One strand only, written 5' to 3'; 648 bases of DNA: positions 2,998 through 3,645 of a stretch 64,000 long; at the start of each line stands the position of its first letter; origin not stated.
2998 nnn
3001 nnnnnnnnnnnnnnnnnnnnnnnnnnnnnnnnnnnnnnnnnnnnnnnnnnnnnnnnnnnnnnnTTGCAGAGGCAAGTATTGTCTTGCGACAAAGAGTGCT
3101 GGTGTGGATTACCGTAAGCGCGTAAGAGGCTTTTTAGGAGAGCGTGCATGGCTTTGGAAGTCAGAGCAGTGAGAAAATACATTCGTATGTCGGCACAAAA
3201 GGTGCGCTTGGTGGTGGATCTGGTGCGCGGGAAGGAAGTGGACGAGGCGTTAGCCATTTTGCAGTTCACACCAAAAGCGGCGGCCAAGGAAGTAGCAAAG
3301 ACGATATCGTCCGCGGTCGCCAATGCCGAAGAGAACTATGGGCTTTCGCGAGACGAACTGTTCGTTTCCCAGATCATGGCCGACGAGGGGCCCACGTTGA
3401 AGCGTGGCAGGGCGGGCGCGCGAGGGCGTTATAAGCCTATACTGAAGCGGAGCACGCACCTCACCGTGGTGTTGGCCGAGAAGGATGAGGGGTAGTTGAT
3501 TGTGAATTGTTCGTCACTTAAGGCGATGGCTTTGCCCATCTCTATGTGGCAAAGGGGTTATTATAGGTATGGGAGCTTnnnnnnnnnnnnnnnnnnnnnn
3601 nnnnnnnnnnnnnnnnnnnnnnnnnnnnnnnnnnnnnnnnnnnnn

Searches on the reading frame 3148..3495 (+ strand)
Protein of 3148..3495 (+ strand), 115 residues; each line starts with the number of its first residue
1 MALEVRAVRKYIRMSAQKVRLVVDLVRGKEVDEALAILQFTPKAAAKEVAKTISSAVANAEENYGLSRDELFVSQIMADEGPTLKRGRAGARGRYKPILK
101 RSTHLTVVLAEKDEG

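Call 5: find_encoding_contigs(protein=window:3148-3495:+, flank=10000, max_places=10)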
Protein window:3148-3495:+ (115 aa): 1 contig read that carries it; 1 place shown.
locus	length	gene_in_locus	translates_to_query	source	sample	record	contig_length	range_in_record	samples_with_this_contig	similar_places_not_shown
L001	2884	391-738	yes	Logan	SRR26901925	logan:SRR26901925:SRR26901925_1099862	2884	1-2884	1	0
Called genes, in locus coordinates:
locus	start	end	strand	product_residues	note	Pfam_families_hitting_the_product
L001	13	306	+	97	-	PF00203:Ribosomal_S19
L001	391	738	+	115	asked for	PF00237:Ribosomal_L22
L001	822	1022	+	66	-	PF00831:Ribosomal_L29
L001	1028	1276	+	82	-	PF00366:Ribosomal_S17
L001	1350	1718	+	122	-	PF00238:Ribosomal_L14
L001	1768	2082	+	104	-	PF00467:KOW (weak), PF17136:ribosomal_L24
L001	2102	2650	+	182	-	PF00281:Ribosomal_L5, PF00673:Ribosomal_L5_C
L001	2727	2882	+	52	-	?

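Call 8: find_homologous_proteins(query=window:3148-3495:+)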
Query window:3148-3495:+ (115 aa): 7986 proteins with E <= 0.001 among 8000 candidates; the best 120 are listed.
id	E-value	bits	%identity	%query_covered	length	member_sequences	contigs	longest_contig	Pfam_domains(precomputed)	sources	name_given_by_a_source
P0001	4.5e-64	231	100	100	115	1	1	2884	PF00237.25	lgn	-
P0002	1.0e-62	226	99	98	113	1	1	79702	PF00237.25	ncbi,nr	ncbi:MAG: 50S ribosomal protein L22 [Chloroflexota bacterium]|nr:50S ribosomal protein L22 [Chlorofl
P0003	6.7e-60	217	96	99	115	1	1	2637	PF00237.25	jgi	-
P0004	1.0e-59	217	93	99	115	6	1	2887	PF00237.25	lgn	-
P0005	1.5e-59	216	92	99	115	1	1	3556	PF00237.25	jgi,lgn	jgi:large subunit ribosomal protein L22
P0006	7.3e-58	211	89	99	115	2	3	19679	PF00237.25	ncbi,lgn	-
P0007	1.8e-56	206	88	97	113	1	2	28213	PF00237.25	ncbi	ncbi:MAG: 50S ribosomal protein L22 [Anaerolineae bacterium]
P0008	1.4e-53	197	83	99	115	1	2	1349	PF00237.25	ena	-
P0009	5.7e-50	185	81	97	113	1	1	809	PF00237.25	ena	-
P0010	3.2e-49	183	81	97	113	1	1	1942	PF00237.25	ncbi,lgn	-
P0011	3.8e-49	183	77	98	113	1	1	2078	PF00237.25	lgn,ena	-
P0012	4.3e-49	183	80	97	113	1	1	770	PF00237.25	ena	-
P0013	7.0e-49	182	76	98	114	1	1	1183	PF00237.25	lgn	-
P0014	1.2e-48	181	80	97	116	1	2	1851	PF00237.25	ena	-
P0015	1.2e-48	181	80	97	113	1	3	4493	PF00237.25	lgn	-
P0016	1.2e-48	181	78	98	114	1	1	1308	PF00237.25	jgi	jgi:large subunit ribosomal protein L22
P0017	1.6e-48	181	78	98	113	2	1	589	PF00237.25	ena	-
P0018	1.8e-48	181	78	100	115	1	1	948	PF00237.25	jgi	jgi:large subunit ribosomal protein L22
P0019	1.8e-48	181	80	97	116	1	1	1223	PF00237.25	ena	-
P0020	2.0e-48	180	79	97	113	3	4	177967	PF00237.25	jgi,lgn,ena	-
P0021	2.2e-48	180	77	99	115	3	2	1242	PF00237.25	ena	-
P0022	2.4e-48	180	80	96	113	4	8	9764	PF00237.25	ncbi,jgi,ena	jgi:large subunit ribosomal protein L22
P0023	2.7e-48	180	79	97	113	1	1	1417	PF00237.25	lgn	-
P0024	4.2e-48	179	78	97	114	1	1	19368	PF00237.25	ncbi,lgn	-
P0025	4.2e-48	179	78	97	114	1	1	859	PF00237.25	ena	-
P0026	4.5e-48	179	77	98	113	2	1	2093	PF00237.25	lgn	-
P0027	4.8e-48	179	77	99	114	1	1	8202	PF00237.25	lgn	-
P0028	4.8e-48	179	77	98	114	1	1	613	PF00237.25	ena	-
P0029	4.8e-48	179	77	99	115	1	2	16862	PF00237.25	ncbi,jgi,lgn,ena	-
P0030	5.3e-48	179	80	98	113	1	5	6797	PF00237.25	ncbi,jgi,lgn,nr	ncbi:MAG: 50S ribosomal protein L22 [Chloroflexi bacterium]|nr:50S ribosomal protein L22 [Chloroflex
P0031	6.7e-48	179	79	99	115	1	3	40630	PF00237.25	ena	-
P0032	8.5e-48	178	77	97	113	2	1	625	PF00237.25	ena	-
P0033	8.6e-48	178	75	99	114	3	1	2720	PF00237.25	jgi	-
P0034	9.8e-48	178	78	97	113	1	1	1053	PF00237.25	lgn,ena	-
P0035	1.1e-47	178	77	97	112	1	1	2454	PF00237.25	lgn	-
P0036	1.3e-47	178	79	96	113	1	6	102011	PF00237.25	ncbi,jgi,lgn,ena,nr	ncbi:MAG TPA: 50S ribosomal protein L22 [Chloroflexi bacterium]|jgi:large subunit ribosomal protein 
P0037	1.4e-47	178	76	99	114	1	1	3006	PF00237.25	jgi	jgi:large subunit ribosomal protein L22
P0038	1.4e-47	178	78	97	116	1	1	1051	PF00237.25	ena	-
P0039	1.4e-47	178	76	99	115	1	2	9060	PF00237.25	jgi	-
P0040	1.5e-47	178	77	100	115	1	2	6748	PF00237.25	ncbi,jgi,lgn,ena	-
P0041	1.7e-47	177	77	97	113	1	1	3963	PF00237.25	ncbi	ncbi:MAG: 50S ribosomal protein L22 [Anaerolineae bacterium]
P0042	1.9e-47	177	77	97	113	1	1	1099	PF00237.25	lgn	-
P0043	2.0e-47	177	78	97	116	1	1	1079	PF00237.25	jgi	-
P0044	2.1e-47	177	76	99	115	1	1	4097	PF00237.25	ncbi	-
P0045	2.2e-47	177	77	100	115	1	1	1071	PF00237.25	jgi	jgi:large subunit ribosomal protein L22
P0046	2.7e-47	177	74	98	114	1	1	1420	PF00237.25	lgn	-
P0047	2.7e-47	177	77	98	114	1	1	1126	PF00237.25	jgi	jgi:large subunit ribosomal protein L22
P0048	2.9e-47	177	78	99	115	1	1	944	PF00237.25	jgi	jgi:large subunit ribosomal protein L22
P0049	3.0e-47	177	76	99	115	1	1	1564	PF00237.25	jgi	-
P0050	3.1e-47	177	77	97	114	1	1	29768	PF00237.25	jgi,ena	-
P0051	3.4e-47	176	76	100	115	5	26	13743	PF00237.25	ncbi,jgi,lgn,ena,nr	ncbi:MAG: 50S ribosomal protein L22 [Anaerolineales bacterium]|jgi:large subunit ribosomal protein L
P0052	3.4e-47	176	76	97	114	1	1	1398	PF00237.25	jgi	jgi:large subunit ribosomal protein L22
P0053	4.1e-47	176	77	96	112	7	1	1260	PF00237.25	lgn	-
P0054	4.5e-47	176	76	100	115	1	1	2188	PF00237.25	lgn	-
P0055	4.9e-47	176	76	99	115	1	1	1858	PF00237.25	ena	-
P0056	5.6e-47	176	76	99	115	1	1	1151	PF00237.25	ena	-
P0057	5.8e-47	176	75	97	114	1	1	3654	PF00237.25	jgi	jgi:large subunit ribosomal protein L22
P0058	7.0e-47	175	75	97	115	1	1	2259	PF00237.25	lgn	-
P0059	7.4e-47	175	75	97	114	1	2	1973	PF00237.25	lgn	-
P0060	7.6e-47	175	75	100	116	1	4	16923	PF00237.25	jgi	jgi:large subunit ribosomal protein L22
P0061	7.8e-47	175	75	97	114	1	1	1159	PF00237.25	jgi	jgi:large subunit ribosomal protein L22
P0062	8.3e-47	175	76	99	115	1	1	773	PF00237.25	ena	-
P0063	8.6e-47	175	77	97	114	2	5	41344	PF00237.25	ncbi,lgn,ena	-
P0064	9.9e-47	175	73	100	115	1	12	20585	PF00237.25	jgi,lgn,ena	-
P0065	1.0e-46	175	76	97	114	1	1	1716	PF00237.25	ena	-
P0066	1.0e-46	175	76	97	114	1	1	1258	PF00237.25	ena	-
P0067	1.1e-46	175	73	98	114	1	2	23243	PF00237.25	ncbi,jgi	-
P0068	1.1e-46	175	73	100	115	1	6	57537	PF00237.25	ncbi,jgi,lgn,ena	jgi:large subunit ribosomal protein L22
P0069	1.2e-46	175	75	99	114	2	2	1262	PF00237.25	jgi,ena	-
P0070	1.3e-46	175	73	100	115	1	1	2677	PF00237.25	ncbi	-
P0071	1.3e-46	175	73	98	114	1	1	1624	PF00237.25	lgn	-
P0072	1.3e-46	175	75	97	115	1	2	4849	PF00237.25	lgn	-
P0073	1.5e-46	174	75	100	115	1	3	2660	PF00237.25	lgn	-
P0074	1.5e-46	174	78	99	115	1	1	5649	PF00237.25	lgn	-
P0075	1.6e-46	174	76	99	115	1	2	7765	PF00237.25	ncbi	-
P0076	1.6e-46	174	74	98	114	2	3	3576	PF00237.25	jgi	jgi:large subunit ribosomal protein L22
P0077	1.7e-46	174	77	96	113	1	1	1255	PF00237.25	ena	-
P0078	1.7e-46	174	75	97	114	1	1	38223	PF00237.25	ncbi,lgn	-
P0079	1.7e-46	174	76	97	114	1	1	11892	PF00237.25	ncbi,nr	ncbi:MAG: 50S ribosomal protein L22 [Anaerolineae bacterium]|nr:50S ribosomal protein L22 [Anaerolin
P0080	1.8e-46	174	75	98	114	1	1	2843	PF00237.25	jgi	jgi:large subunit ribosomal protein L22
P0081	1.9e-46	174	77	99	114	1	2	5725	PF00237.25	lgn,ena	-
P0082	2.4e-46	174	76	97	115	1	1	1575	PF00237.25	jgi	-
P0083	2.4e-46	174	75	99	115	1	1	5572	PF00237.25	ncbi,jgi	-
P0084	2.6e-46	174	75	100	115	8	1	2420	PF00237.25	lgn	-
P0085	2.6e-46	174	76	97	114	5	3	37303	PF00237.25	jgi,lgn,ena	-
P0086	2.8e-46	174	77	95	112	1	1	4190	PF00237.25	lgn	-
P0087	3.2e-46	173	77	99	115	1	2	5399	PF00237.25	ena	-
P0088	3.3e-46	173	73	98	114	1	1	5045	PF00237.25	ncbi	ncbi:MAG: 50S ribosomal protein L22 [Chloroflexota bacterium]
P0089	3.4e-46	173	75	99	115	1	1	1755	PF00237.25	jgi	-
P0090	3.6e-46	173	78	97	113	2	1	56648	PF00237.25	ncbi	ncbi:MAG: 50S ribosomal protein L22 [Anaerolineae bacterium]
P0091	4.3e-46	173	77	97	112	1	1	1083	PF00237.25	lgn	-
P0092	4.8e-46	173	77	97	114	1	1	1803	PF00237.25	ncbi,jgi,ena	-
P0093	5.0e-46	173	76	99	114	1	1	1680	PF00237.25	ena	-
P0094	6.1e-46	172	75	99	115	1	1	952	PF00237.25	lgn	-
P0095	6.1e-46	172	78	98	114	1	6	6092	PF00237.25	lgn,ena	-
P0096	6.5e-46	172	75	96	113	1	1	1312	PF00237.25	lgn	-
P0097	6.9e-46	172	73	97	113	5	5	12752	PF00237.25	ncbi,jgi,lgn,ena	jgi:large subunit ribosomal protein L22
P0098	7.4e-46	172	73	98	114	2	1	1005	PF00237.25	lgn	-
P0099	7.8e-46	172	74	97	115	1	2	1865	PF00237.25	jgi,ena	-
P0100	9.3e-46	172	75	97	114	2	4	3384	PF00237.25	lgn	-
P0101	9.6e-46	172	75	99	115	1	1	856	PF00237.25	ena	-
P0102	9.6e-46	172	76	97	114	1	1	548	PF00237.25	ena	-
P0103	1.1e-45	172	71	97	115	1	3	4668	PF00237.25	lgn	-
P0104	1.1e-45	172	73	98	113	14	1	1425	PF00237.25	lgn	-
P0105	1.2e-45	171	74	95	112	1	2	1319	PF00237.25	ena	-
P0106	1.3e-45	171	73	99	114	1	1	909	PF00237.25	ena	-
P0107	1.6e-45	171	71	97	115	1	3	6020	PF00237.25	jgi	jgi:large subunit ribosomal protein L22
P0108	1.8e-45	171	75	97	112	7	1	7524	PF00237.25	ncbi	-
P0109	2.1e-45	171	76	97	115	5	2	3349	PF00237.25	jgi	jgi:large subunit ribosomal protein L22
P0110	2.7e-45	170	76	96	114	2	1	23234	PF00237.25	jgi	-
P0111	2.7e-45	170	71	97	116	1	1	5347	PF00237.25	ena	-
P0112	3.0e-45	170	75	97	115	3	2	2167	PF00237.25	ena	-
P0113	3.3e-45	170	75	97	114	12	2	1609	PF00237.25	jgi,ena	-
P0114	3.4e-45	170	75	97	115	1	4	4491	PF00237.25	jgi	jgi:large subunit ribosomal protein L22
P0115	3.4e-45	170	77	97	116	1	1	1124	PF00237.25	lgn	-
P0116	3.6e-45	170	72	98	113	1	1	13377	PF00237.25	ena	-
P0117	4.0e-45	170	74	97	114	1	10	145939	PF00237.25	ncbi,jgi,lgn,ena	jgi:large subunit ribosomal protein L22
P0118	4.0e-45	170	76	96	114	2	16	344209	PF00237.25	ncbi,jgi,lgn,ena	jgi:large subunit ribosomal protein L22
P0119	4.0e-45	170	75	97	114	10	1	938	PF00237.25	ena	-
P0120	4.2e-45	170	74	97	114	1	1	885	PF00237.25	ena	-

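Call 10: find_related_loci(query=window:3148-3495:+, collection=genome_contigs, flank=10000)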
Query window:3148-3495:+ (115 aa) in genome_contigs; peptide patterns used: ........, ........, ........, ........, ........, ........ (x = any residue, [..] = any of these).
472 stretches matched a pattern; 180 encode a relative of the query (tblastn E <= 1e-3); the best 80 are kept; 80 distinct loci.
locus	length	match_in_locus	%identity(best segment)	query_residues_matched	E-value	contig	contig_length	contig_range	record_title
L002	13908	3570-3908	93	1-113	5e-67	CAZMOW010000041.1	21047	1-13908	MAG TPA_asm: uncultured Anaerolineales bacterium isolate SRP141376_co2_331 genome assembly, contig: NODE_5235_length_210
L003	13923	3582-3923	89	1-114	1e-65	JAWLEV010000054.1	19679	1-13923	MAG: Anaerolineae bacterium isolate 20BLK6-1.bin.88 NODE_2666_length_19679_cov_14.616292, whole genome shotgun sequence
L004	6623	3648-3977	79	4-113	1e-54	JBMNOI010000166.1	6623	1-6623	MAG: Anaerolineae bacterium isolate SBF912SR2HQ0070 scaffold_52721_c1, whole genome shotgun sequence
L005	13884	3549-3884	77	1-112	1e-53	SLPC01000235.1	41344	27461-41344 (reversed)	MAG: Anaerolineae bacterium isolate CSSed165cm_48 CSSed16-5cm-1082, whole genome shotgun sequence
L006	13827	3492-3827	75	1-112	4e-53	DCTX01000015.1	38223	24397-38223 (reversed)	MAG TPA_asm: Anaerolineales bacterium UBA1429 UBA1429_contig_18641, whole genome shotgun sequence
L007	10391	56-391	73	1-112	6e-52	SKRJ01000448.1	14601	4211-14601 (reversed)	MAG: Anaerolineae bacterium isolate CSSed162cmA_480 CSSed16-2cmA-11464, whole genome shotgun sequence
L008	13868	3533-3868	74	1-112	8e-52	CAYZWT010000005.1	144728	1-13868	MAG TPA_asm: uncultured Anaerolineales bacterium isolate SRP241326_co4_134 genome assembly, contig: NODE_156_length_1447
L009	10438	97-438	72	1-114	1e-51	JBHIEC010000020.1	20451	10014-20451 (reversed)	MAG: Anaerolineae bacterium isolate b3.sp2_bin.41 NODE_695_length_20451_cov_8.070994, whole genome shotgun sequence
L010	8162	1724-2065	74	1-114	2e-51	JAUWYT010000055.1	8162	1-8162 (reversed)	MAG: Chloroflexota bacterium isolate CSMAG_2717 CSMAG_2717_k141_107964_length_8162_cov_10.0000, whole genome shotgun seq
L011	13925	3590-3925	73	1-112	3e-50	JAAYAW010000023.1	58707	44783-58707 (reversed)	MAG: Chloroflexota bacterium isolate AS06rmzACSIP_196 101823_AS06, whole genome shotgun sequence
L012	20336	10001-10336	72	1-112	2e-50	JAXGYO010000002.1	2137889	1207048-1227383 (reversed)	MAG: Anaerolineae bacterium isolate AnMBR.bin515 bin515_2, whole genome shotgun sequence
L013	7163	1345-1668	77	7-114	2e-50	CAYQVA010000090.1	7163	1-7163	MAG TPA_asm: uncultured Anaerolineae bacterium isolate binchicken_co349_119 genome assembly, contig: NODE_4200_length_71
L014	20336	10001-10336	73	1-112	4e-50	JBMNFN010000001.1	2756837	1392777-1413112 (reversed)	MAG: Anaerolineae bacterium isolate SBF912LR0HQ0030 contig_58039, whole genome shotgun sequence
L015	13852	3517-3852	72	1-112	5e-50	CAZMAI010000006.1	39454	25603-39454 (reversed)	MAG TPA_asm: uncultured Anaerolineales bacterium isolate binchicken_co43_236 genome assembly, contig: NODE_1458_length_3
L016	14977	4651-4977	73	1-109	8e-50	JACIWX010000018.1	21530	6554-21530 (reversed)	MAG: Chloroflexota bacterium isolate MAG-37 Chloroflexota_E3_bin22_Scaffold_18, whole genome shotgun sequence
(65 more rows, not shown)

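Call 15: find_homologous_proteins(query=L004:4020-4697:+)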
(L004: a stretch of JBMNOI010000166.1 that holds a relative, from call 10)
Query L004:4020-4697:+ (225 aa): 8000 proteins with E <= 0.001 among 8000 candidates; the best 120 are listed.
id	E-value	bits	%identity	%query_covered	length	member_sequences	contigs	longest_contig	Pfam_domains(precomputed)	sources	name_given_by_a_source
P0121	3.8e-140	483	100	100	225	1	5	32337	PF07650.24,PF00189.26,PF13083.14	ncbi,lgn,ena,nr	ncbi:MAG TPA: 30S ribosomal protein S3 [Chloroflexi bacterium]|nr:30S ribosomal protein S3 [Chlorofl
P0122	7.2e-140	482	100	100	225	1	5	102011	PF07650.24,PF00189.26,PF13083.14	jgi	jgi:small subunit ribosomal protein S3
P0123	9.8e-133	458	94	100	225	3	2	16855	PF07650.24,PF00189.26,PF13083.14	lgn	-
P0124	3.6e-121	421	85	99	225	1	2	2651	PF07650.24,PF00189.26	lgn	-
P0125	1.7e-120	418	86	95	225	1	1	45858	PF07650.24,PF00189.26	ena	-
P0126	9.3e-120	416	85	98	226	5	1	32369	PF07650.24,PF00189.26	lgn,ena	-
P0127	2.5e-117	408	84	100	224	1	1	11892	PF07650.24,PF00189.26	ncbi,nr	ncbi:MAG: 30S ribosomal protein S3 [Anaerolineae bacterium]|nr:30S ribosomal protein S3 [Anaerolinea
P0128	4.8e-117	407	83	100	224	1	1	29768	PF07650.24,PF00189.26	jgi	-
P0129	1.5e-116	406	85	94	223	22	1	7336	PF07650.24,PF00189.26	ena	-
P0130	2.3e-116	405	84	96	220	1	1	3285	PF07650.24,PF00189.26,PF13083.14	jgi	-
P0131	2.7e-116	405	84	96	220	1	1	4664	PF07650.24,PF00189.26,PF13083.14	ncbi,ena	-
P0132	5.1e-116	404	84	96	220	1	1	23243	PF07650.24,PF00189.26,PF13083.14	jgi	-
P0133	3.1e-115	401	84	98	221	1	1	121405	PF07650.24,PF00189.26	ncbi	ncbi:MAG: 30S ribosomal protein S3 [Anaerolineae bacterium]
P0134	3.7e-115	401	82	100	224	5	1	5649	PF07650.24,PF00189.26,PF13083.14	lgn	-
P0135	4.0e-115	401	80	100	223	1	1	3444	PF07650.24,PF00189.26,PF13083.14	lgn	-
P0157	3.2e-112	391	80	98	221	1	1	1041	PF07650.24,PF00189.26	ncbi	-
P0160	6.3e-112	390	79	100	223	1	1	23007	PF07650.24,PF00189.26,PF13083.14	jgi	jgi:small subunit ribosomal protein S3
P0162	9.7e-112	390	80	99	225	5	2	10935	PF07650.24,PF00189.26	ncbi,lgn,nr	ncbi:MAG: 30S ribosomal protein S3 [Chloroflexi bacterium]|nr:30S ribosomal protein S3 [Chloroflexot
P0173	1.7e-110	386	77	99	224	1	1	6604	PF07650.24,PF00189.26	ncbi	-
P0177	3.0e-110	385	77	98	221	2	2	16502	PF07650.24,PF00189.26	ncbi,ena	-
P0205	1.5e-108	379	78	97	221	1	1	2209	PF07650.24,PF00189.26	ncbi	-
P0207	1.7e-108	379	80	97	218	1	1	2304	PF07650.24,PF00189.26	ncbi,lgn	-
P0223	1.4e-107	376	75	100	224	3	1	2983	PF07650.24,PF00189.26,PF13083.14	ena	-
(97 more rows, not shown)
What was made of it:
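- Tried and rejected: Fishing the clade's S3 from the protein collection, using the S3 of relative L004 as query (call 15).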

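Call 18: list_cluster_members(proteins=[P0002, P0006, P0007, P0157, P0173, P0205, P0131, P0177, P0207, P0133])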
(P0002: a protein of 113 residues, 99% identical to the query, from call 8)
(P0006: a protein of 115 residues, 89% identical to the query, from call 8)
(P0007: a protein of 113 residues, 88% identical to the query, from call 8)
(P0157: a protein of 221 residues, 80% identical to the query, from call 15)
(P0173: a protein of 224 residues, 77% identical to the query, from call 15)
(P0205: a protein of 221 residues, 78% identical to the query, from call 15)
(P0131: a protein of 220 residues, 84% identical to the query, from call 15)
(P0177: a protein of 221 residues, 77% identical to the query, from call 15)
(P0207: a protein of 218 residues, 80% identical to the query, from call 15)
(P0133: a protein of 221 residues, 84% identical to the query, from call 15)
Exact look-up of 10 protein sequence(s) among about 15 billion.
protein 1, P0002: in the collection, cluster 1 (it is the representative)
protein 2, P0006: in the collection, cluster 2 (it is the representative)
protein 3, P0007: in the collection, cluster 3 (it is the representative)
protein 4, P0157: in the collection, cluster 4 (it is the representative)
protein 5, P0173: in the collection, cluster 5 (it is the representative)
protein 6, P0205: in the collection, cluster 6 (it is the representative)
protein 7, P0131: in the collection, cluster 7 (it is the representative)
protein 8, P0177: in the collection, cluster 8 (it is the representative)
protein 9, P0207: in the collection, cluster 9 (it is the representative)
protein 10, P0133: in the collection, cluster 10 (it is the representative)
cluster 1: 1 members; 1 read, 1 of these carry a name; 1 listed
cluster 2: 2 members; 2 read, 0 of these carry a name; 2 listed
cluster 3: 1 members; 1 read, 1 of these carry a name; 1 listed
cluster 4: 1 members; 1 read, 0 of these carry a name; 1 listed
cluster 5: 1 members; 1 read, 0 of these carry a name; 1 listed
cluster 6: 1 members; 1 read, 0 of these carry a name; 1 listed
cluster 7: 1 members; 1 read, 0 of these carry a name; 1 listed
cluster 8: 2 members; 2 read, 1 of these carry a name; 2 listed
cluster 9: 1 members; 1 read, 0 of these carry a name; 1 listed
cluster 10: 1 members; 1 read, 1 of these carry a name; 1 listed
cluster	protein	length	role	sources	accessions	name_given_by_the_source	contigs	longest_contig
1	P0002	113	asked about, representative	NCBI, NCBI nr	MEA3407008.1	MAG: 50S ribosomal protein L22 [Chloroflexota bacterium] | 50S ribosomal protein L22 [Chloroflexota bacterium]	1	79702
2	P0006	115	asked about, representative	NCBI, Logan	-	-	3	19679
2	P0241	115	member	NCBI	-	-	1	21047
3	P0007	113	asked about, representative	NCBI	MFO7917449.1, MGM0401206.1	MAG: 50S ribosomal protein L22 [Anaerolineae bacterium]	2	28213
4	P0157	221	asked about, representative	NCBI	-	-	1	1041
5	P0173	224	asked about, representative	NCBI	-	-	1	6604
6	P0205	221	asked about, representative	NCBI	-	-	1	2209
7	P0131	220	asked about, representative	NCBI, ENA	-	-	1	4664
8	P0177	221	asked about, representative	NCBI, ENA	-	-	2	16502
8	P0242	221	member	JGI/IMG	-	small subunit ribosomal protein S3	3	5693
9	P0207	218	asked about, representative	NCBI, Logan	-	-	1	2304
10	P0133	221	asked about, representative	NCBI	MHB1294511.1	MAG: 30S ribosomal protein S3 [Anaerolineae bacterium]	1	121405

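Call 20: find_encoding_contigs(protein=P0125, flank=10000, max_places=4)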
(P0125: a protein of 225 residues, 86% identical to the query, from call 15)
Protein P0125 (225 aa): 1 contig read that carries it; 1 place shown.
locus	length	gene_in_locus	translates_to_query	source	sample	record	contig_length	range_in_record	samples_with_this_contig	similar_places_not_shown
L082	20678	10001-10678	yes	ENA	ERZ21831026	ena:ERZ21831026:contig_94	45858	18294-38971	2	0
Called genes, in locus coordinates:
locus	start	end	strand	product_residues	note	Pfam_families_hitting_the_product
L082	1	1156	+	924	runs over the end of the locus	PF04565:RNA_pol_Rpb2_3, PF10385:RNA_pol_Rpb2_45, PF00562:RNA_pol_Rpb2_6, PF04560:RNA_pol_Rpb2_7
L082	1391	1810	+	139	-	PF00164:Ribosom_S12_S23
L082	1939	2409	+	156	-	PF00177:Ribosomal_S7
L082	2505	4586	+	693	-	PF00009:GTP_EFTU, PF03144:GTP_EFTU_D2, PF22042:EF-G_D2, PF14492:EFG_III, PF16658:RF3_C (weak), PF03764:EFG_IV, PF00679:EFG_C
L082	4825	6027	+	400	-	PF00009:GTP_EFTU, PF03144:GTP_EFTU_D2, PF03143:GTP_EFTU_D3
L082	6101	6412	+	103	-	PF00338:Ribosomal_S10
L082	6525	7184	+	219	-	PF00297:Ribosomal_L3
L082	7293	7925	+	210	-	PF00573:Ribosomal_L4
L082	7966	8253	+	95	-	PF00276:Ribosomal_L23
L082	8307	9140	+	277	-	PF00181:Ribosomal_L2_N, PF03947:Ribosomal_L2_C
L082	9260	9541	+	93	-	PF00203:Ribosomal_S19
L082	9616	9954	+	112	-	PF00237:Ribosomal_L22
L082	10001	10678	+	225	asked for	PF07650:KH_2, PF00189:Ribosomal_S3_C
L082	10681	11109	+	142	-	PF00252:Ribosomal_L16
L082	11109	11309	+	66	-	PF00831:Ribosomal_L29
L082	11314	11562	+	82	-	PF00366:Ribosomal_S17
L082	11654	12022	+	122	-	PF00238:Ribosomal_L14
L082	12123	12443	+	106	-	PF00467:KOW (weak), PF17136:ribosomal_L24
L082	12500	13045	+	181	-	PF00281:Ribosomal_L5, PF00673:Ribosomal_L5_C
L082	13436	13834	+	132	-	PF00410:Ribosomal_S8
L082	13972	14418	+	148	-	PF00347:Ribosomal_L6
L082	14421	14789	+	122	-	PF00861:Ribosomal_L18p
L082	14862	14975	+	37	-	-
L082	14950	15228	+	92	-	PF00333:Ribosomal_S5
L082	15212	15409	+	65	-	PF03719:Ribosomal_S5_C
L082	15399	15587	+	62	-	PF00327:Ribosomal_L30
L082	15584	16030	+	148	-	PF00828:Ribosomal_L27A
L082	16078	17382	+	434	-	PF00344:SecY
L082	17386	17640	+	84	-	PF00406:ADK, PF13207:AAA_17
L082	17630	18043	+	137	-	PF00406:ADK, PF05191:ADK_lid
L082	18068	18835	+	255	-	PF00557:Peptidase_M24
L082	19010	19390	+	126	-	PF00416:Ribosomal_S13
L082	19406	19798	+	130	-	PF00411:Ribosomal_S11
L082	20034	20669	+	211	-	PF00163:Ribosomal_S4, PF01479:S4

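Call 21: find_encoding_contigs(protein=P0160, flank=10000, max_places=4)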
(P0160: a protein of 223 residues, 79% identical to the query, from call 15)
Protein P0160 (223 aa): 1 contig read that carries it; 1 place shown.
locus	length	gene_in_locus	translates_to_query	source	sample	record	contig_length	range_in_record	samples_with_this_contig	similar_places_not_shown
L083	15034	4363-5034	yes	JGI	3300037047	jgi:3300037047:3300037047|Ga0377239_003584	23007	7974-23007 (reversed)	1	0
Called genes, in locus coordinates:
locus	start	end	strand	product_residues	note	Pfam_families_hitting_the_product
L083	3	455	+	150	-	PF03144:GTP_EFTU_D2, PF03143:GTP_EFTU_D3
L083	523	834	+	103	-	PF00338:Ribosomal_S10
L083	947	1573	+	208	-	PF00297:Ribosomal_L3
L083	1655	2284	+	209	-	PF00573:Ribosomal_L4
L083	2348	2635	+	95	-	PF00276:Ribosomal_L23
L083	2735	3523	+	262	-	PF00181:Ribosomal_L2_N, PF03947:Ribosomal_L2_C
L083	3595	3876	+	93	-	PF00203:Ribosomal_S19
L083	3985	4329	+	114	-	PF00237:Ribosomal_L22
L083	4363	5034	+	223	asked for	PF07650:KH_2, PF13083:KH_KhpA-B (faint), PF00189:Ribosomal_S3_C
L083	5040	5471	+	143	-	PF00252:Ribosomal_L16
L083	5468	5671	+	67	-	PF00831:Ribosomal_L29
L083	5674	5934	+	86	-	PF00366:Ribosomal_S17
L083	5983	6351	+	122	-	PF00238:Ribosomal_L14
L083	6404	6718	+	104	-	PF00467:KOW, PF17136:ribosomal_L24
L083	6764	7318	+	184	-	PF00281:Ribosomal_L5, PF00673:Ribosomal_L5_C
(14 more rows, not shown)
